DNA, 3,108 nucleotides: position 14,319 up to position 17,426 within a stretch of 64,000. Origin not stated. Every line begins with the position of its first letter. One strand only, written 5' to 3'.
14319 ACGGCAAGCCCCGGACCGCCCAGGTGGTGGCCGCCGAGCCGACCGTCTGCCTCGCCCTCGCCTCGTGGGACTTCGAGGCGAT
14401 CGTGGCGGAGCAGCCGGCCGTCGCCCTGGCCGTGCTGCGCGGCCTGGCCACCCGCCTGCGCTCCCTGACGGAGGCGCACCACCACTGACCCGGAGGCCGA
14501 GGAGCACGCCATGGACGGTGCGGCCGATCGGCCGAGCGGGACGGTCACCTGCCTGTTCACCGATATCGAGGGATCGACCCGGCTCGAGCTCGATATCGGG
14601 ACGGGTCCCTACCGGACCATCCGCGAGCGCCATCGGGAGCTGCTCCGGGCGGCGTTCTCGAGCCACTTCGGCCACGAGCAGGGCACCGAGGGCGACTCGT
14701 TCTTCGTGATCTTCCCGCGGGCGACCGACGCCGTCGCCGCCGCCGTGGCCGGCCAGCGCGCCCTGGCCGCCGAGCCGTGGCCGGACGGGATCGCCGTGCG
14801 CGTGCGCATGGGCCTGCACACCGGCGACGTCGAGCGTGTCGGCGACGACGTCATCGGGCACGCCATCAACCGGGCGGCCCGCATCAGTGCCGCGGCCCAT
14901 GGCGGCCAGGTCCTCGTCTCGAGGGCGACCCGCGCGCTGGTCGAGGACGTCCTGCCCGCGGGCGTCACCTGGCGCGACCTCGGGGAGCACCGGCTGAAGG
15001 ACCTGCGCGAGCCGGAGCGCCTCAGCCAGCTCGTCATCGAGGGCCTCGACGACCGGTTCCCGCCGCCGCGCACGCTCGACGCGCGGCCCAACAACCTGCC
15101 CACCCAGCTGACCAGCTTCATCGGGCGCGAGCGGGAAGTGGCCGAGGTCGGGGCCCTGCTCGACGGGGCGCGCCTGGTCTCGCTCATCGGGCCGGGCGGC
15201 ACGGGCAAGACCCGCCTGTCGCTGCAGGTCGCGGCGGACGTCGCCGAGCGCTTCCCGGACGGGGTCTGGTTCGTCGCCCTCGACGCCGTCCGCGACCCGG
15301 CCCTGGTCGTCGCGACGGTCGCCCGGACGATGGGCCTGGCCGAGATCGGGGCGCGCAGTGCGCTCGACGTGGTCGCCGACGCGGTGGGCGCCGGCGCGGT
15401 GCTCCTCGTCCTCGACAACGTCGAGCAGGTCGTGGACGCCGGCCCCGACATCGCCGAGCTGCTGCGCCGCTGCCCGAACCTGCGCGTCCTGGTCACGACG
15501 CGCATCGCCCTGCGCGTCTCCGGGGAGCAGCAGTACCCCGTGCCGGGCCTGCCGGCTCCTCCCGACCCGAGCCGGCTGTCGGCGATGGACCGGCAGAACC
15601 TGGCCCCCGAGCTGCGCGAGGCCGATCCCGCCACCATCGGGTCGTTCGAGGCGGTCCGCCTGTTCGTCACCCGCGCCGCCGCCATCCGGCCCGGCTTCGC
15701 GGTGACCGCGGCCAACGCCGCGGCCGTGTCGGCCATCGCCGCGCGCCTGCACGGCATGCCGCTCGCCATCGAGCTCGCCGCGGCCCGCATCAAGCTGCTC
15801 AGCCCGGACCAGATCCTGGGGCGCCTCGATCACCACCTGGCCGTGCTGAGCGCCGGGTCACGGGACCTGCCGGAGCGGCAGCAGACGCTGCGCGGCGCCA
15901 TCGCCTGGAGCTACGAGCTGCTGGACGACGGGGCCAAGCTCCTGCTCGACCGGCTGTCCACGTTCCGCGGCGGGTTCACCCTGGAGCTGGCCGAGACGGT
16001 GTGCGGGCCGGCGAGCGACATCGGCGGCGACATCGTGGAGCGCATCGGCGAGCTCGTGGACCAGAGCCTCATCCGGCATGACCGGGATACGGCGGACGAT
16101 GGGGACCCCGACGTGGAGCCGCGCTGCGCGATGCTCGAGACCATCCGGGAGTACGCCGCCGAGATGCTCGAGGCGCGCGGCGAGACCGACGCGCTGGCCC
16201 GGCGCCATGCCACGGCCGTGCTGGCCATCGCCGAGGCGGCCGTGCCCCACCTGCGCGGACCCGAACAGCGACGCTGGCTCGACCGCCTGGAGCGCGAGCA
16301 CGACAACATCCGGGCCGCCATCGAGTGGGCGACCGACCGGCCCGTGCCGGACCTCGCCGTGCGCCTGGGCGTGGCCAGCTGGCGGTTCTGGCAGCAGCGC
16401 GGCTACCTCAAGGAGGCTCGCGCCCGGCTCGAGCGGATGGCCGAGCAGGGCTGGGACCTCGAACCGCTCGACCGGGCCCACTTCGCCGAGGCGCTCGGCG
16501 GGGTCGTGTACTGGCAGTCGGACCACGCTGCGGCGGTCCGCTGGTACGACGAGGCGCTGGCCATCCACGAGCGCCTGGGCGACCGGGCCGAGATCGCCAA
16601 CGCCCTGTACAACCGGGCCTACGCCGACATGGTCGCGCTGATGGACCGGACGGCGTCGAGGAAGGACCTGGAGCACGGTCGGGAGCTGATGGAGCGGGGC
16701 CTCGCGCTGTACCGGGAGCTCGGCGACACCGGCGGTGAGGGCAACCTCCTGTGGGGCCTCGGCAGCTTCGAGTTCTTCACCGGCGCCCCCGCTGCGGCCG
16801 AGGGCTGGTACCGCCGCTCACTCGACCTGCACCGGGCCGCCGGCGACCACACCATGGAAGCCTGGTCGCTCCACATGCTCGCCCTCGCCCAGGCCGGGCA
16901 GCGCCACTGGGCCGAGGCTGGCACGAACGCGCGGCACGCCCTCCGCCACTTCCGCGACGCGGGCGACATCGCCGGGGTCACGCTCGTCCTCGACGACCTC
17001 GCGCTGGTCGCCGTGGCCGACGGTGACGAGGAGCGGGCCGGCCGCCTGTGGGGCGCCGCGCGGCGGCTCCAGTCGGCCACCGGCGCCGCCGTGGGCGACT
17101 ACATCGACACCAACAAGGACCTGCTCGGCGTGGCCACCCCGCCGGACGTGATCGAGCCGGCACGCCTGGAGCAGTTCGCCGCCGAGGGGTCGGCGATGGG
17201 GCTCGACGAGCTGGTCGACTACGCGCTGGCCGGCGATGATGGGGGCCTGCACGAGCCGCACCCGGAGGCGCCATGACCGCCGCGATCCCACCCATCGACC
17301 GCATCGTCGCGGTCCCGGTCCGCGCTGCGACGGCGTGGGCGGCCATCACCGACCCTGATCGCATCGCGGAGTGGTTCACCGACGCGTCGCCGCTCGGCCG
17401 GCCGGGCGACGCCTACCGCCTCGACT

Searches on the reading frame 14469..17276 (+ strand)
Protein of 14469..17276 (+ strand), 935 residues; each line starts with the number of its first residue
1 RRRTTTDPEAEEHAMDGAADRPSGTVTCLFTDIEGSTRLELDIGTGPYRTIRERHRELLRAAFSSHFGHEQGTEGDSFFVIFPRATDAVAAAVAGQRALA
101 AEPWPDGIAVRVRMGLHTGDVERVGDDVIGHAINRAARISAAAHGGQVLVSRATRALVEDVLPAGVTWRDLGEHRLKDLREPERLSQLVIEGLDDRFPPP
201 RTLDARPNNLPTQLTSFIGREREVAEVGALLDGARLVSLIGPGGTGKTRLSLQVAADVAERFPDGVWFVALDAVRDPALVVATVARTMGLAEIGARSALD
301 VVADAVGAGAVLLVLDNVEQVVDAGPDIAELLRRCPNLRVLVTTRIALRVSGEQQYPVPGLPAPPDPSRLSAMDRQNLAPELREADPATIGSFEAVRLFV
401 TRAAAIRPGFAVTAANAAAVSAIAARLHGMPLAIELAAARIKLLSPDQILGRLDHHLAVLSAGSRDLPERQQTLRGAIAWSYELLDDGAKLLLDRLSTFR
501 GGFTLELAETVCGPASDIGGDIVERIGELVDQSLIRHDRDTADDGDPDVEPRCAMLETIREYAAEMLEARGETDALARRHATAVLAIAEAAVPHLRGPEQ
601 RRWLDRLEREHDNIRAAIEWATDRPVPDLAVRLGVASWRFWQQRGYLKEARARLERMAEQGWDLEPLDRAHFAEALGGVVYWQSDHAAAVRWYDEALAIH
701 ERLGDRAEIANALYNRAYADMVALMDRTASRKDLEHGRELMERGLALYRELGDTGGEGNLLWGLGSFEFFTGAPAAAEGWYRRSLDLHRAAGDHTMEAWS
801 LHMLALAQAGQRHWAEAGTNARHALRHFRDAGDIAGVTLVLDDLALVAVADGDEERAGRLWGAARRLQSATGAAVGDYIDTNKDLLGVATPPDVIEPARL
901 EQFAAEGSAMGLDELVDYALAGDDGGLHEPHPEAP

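Call 68: search_protein_families(library=pfam, proteins=[window:14469-17276:+], max_evalue=0.00001)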
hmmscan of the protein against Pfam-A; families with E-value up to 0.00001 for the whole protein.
window:14469-17276:+ (935 aa): 4 families
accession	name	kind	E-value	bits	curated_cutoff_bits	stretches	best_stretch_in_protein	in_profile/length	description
PF13424.12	TPR_12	-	1.9e-11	44.4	30.1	1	759-829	4-76/77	Tetratricopeptide repeat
PF13401.12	AAA_22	-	1.4e-06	29.1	27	1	233-345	4-115/130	AAA domain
PF00211.25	Guanylate_cyc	-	1.5e-06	28.4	21.9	1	22-167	5-161/183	Adenylate and Guanylate cyclase catalytic domain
PF13191.12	AAA_16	-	4.5e-06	27.7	32.6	1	217-295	2-84/167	AAA ATPase domain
